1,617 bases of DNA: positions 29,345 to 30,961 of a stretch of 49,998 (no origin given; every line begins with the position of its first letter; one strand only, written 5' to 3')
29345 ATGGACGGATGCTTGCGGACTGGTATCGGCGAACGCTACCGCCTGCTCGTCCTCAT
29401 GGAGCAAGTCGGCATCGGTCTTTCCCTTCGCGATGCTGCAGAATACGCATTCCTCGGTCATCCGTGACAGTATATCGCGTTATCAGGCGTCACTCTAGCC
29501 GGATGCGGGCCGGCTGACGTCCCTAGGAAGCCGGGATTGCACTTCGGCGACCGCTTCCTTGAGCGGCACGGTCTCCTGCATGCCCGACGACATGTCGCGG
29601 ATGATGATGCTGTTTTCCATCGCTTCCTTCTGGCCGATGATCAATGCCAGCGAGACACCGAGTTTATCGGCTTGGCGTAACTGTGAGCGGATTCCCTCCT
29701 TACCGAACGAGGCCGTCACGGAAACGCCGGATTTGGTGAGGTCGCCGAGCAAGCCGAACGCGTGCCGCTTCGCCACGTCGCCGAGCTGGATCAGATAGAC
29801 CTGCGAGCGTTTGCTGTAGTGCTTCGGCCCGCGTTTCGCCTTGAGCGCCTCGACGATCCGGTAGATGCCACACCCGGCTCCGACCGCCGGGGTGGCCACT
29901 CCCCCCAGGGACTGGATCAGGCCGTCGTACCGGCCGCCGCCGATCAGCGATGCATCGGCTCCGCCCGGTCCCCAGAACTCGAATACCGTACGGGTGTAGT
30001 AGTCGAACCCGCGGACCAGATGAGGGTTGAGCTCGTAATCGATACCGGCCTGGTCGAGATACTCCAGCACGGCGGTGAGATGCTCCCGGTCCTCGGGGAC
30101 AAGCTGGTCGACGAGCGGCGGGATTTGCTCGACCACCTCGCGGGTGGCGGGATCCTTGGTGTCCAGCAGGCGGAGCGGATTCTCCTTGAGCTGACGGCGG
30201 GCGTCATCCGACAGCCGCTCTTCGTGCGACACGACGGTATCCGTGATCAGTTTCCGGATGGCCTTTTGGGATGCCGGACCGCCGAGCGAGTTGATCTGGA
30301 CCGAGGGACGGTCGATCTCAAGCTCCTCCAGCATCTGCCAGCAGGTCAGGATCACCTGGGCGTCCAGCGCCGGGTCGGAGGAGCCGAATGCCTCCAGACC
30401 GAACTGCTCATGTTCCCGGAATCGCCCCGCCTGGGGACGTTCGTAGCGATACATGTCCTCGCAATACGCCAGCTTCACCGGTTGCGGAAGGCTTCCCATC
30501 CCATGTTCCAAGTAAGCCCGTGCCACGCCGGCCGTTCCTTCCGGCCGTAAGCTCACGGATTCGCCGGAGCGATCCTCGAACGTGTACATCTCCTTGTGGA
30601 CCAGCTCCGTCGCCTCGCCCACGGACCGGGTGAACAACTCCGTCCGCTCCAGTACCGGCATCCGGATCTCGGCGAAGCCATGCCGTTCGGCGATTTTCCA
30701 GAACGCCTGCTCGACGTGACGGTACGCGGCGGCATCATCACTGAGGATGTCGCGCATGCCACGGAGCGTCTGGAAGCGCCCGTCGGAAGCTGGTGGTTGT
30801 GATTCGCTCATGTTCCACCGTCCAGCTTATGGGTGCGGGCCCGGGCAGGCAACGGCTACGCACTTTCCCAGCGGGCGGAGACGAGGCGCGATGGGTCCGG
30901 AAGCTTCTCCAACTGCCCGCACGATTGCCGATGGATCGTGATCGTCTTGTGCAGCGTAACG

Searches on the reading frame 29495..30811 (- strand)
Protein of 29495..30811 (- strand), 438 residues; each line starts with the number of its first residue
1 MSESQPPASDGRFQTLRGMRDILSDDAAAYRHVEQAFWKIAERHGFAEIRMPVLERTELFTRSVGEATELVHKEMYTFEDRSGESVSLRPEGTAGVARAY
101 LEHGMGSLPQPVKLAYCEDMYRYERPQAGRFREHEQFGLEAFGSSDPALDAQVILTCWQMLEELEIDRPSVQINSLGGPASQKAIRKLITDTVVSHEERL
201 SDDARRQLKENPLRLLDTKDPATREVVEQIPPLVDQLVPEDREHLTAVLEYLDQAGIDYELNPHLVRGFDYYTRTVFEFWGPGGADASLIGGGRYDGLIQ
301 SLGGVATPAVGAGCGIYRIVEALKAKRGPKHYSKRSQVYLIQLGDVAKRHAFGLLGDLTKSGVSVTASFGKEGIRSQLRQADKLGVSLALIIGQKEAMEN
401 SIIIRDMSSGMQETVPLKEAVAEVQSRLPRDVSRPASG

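Call 3: search_protein_families(library=pfam, proteins=[window:29495-30811:-], max_evalue=1)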
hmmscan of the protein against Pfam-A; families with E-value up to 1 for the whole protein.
window:29495-30811:- (438 aa): 3 families
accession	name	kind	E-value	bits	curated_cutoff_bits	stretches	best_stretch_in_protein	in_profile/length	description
PF13393.11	tRNA-synt_His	-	1.5e-41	143.1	25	1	18-313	1-302/308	Histidyl-tRNA synthetase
PF03129.25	HGTP_anticodon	-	3.6e-13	49.9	21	1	337-426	1-93/94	Anticodon binding domain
PF00587.30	tRNA-synt_2b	-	1.5e-09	38.6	29.3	1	76-283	1-124/179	tRNA synthetase class II core domain (G, H, P, S and T)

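Call 11: find_related_loci(query=window:29495-30811:-, collection=genome_contigs, flank=10000)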
Query window:29495-30811:- (438 aa) in genome_contigs; peptide patterns used: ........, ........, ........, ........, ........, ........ (x = any residue, [..] = any of these).
152 stretches matched a pattern; 62 encode a relative of the query (tblastn E <= 1e-3); 62 distinct loci.
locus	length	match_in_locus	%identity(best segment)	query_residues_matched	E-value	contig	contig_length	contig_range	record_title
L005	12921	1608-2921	98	1-438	0e+0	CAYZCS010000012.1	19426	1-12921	MAG TPA_asm: uncultured Candidatus Saccharibacteria bacterium isolate SRP284430_co1_211 genome assembly, contig: NODE_16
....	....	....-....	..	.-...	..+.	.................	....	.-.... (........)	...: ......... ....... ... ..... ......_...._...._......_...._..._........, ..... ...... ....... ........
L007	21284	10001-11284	78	4-431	0e+0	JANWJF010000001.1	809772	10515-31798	MAG: Candidatus Saccharimonadia bacterium isolate CRAIB_MAG60 c_000000093432, whole genome shotgun sequence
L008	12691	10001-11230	43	13-417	6e-100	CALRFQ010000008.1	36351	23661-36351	MAG: Candidatus Nomurabacteria bacterium isolate RH-9nov16-150 genome assembly, contig: RH-9nov16-C-C1815, whole genome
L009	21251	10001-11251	41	15-426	8e-97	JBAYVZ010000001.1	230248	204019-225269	MAG: Candidatus Paceibacterota bacterium isolate SO_2016_LW3_71 scaffold00065_LW162_2016, whole genome shotgun sequence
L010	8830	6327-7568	41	14-425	6e-97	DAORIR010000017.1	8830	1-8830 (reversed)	MAG TPA_asm: Candidatus Paceibacterota bacterium isolate AMR_MDS_5572 NODE_1387_length_8830_cov_5.605242, whole genome s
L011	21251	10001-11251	41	15-426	8e-97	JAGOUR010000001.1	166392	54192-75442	MAG: Candidatus Paceibacterota bacterium isolate Gw_Eff_bin_515 Gw_Eff_75_length_166392_cov_7.538075, whole genome shotg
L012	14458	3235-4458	41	14-419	3e-96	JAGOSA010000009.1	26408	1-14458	MAG: Candidatus Paceibacterota bacterium isolate Gw_Eff_bin_298 Gw_Eff_3539_length_26408_cov_20.874929, whole genome sho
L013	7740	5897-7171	40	17-437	6e-96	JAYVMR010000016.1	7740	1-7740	MAG: Candidatus Nomurabacteria bacterium isolate GL61_DN_metabat_25 GL61_DN_metabat_25_15, whole genome shotgun sequence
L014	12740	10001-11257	39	14-425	2e-95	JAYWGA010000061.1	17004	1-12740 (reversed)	MAG: bacterium isolate GLR2_GL5_UP_2_metabinner_4 GLR2_GL5_UP_2_metabinner_4_60, whole genome shotgun sequence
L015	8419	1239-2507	39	1-419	4e-95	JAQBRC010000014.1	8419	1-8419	MAG: Candidatus Nomurabacteria bacterium isolate RYN_389 scaffold_241873, whole genome shotgun sequence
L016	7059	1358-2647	39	1-426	3e-94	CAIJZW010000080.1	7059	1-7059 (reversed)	uncultured bacterium isolate AlinenLipids_bin-4189 genome assembly, contig: bin-4189:80/84, whole genome shotgun sequenc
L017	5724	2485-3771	39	1-426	3e-94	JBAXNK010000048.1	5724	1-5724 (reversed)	MAG: bacterium isolate ELA477 MAG477_48, whole genome shotgun sequence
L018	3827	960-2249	39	1-426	1e-93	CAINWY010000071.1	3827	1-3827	uncultured bacterium isolate Umea_bin-03904 genome assembly, contig: bin-03904:071/125, whole genome shotgun sequence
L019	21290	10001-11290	40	1-426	6e-93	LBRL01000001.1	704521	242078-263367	MAG: Candidatus Nomurabacteria bacterium GW2011_GWD2_36_14 US04_C0001, whole genome shotgun sequence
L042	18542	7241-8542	76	1-437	0e+0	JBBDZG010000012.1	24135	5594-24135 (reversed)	MAG: Patescibacteria group bacterium isolate LejiaD_65_15 Lejia_D_3395_length_24135_cov_8, whole genome shotgun sequence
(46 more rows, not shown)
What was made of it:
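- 29495..30811 (-): hisS, intact downstream neighbour (synteny anchor). calls 3, 11.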

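Call 21: search_protein_families(library=pfam, proteins=[L007:8066-9952:+, L007:6358-8100:+, L005:22-1563:+, L042:5292-7178:+], max_evalue=0.001)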
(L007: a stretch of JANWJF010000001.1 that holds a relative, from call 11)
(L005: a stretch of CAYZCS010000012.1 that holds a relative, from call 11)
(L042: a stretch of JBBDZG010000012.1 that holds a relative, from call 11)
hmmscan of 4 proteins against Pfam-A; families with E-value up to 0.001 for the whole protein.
L007:8066-9952:+ (628 aa): 5 families
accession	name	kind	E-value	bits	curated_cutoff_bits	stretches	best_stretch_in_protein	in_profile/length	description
PF13328.12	HD_4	-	4.3e-44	150.4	27.2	1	32-182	1-155/156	HD domain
PF04607.23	RelA_SpoT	-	1.6e-37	128.6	27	1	243-352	2-112/113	Region found in RelA / SpoT proteins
PF02824.27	TGS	-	7.3e-21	74.4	22.2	1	394-452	1-59/60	TGS domain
PF01966.28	HD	-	2.1e-08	34.9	22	1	52-150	2-115/116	HD domain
PF19296.4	RelA_AH_RIS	-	5.2e-06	27.1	23.8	1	466-550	4-85/185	RelA/SpoT, AH and RIS domains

L007:6358-8100:+ (580 aa): 3 families
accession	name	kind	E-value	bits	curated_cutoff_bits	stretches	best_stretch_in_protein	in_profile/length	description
PF17768.7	RecJ_OB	-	3.1e-28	98.4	27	1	469-576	1-107/107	RecJ OB domain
PF01368.27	DHH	-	6.6e-23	81.8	28.1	1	92-245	2-125/125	DHH family, N-terminal domain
PF02272.25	DHHA1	-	1.3e-15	58.1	25.9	1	363-454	4-100/102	DHHA1 domain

L005:22-1563:+ (513 aa): 4 families
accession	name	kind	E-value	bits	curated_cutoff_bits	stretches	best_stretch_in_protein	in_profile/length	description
PF04607.23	RelA_SpoT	-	6.9e-37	126.6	27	1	124-234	1-112/113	Region found in RelA / SpoT proteins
PF02824.27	TGS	-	6.7e-22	77.7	22.2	1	276-334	1-59/60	TGS domain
PF13328.12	HD_4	-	2.5e-19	70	27.2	1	5-64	96-155/156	HD domain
PF19296.4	RelA_AH_RIS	-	1.9e-11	44.8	23.8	1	348-452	3-106/185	RelA/SpoT, AH and RIS domains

L042:5292-7178:+ (628 aa): 5 families
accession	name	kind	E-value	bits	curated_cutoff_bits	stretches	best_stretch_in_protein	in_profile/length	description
PF13328.12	HD_4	-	8.1e-44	149.5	27.2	1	32-182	1-155/156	HD domain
PF04607.23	RelA_SpoT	-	7.3e-38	129.8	27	1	243-351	2-111/113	Region found in RelA / SpoT proteins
PF02824.27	TGS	-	3.2e-22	78.8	22.2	1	394-452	1-59/60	TGS domain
PF01966.28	HD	-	2.6e-08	34.6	22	1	52-150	2-115/116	HD domain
PF19296.4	RelA_AH_RIS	-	3e-05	24.6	23.8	1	466-548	4-83/185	RelA/SpoT, AH and RIS domains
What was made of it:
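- On RecJ exonuclease (TIGR00644 / DHH superfamily): Present in L007 RecJ (Pfam DHH 92-245, DHHA1 363-454, RecJ_OB 469-576; call 21) but beyond the breakpoint.
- On Long RelA/SpoT homologue (TIGR00691): Both are present in L007, L042 and L005 (call 21).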

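Call 30: find_homologous_proteins(query=L005:22-1032:+, max_evalue=1e-30)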
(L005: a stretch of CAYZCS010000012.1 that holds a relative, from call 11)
Query L005:22-1032:+ (337 aa): 7918 proteins with E <= 1e-30 among 8000 candidates; the best 120 are listed.
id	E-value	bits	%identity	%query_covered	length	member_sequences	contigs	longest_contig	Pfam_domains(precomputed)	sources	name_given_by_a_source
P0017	1.0e-129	450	67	86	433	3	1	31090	PF04607.24,PF13328.13,PF01966.29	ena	-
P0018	1.3e-110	388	52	98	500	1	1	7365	PF04607.24,PF13328.13,PF02824.28,PF01966.29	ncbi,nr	ncbi:MAG: RelA/SpoT family protein [Patescibacteria group bacterium]|nr:RelA/SpoT family protein [Pa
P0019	5.9e-109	382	51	98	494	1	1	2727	PF04607.24,PF13328.13,PF02824.28,PF01966.29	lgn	-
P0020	9.7e-109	381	50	98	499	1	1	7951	PF04607.24,PF13328.13,PF02824.28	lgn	-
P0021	1.3e-108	381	52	99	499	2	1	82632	PF04607.24,PF13328.13,PF02824.28,PF01966.29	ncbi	-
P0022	1.8e-108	380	51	98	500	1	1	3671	PF04607.24,PF13328.13,PF02824.28,PF01966.29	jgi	jgi:GTP pyrophosphokinase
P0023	4.0e-108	379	51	97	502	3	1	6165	PF04607.24,PF13328.13,PF02824.28,PF01966.29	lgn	-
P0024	8.8e-108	378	49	99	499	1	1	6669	PF04607.24,PF13328.13,PF02824.28,PF01966.29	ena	-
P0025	1.3e-107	378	51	99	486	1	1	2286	PF04607.24,PF13328.13,PF02824.28,PF01966.29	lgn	-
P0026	4.2e-107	376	51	98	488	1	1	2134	PF04607.24,PF13328.13,PF02824.28,PF01966.29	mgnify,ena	mgnify:CR=1 FL=1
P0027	4.7e-107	376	51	98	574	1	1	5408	PF04607.24,PF13328.13,PF02824.28,PF01966.29,PF13291.13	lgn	-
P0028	8.6e-107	375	50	99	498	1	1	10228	PF04607.24,PF13328.13,PF02824.28,PF01966.29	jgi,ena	-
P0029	1.6e-106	374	51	98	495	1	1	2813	PF04607.24,PF13328.13,PF02824.28,PF01966.29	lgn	-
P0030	1.8e-106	374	51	98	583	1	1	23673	PF04607.24,PF13328.13,PF02824.28,PF01966.29,PF13291.13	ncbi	ncbi:MAG: RelA/SpoT family protein [Candidatus Sungiibacteriota bacterium]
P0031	2.5e-106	373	52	98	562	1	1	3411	PF04607.24,PF13328.13,PF02824.28,PF01966.29,PF22629.3,PF13291.13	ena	-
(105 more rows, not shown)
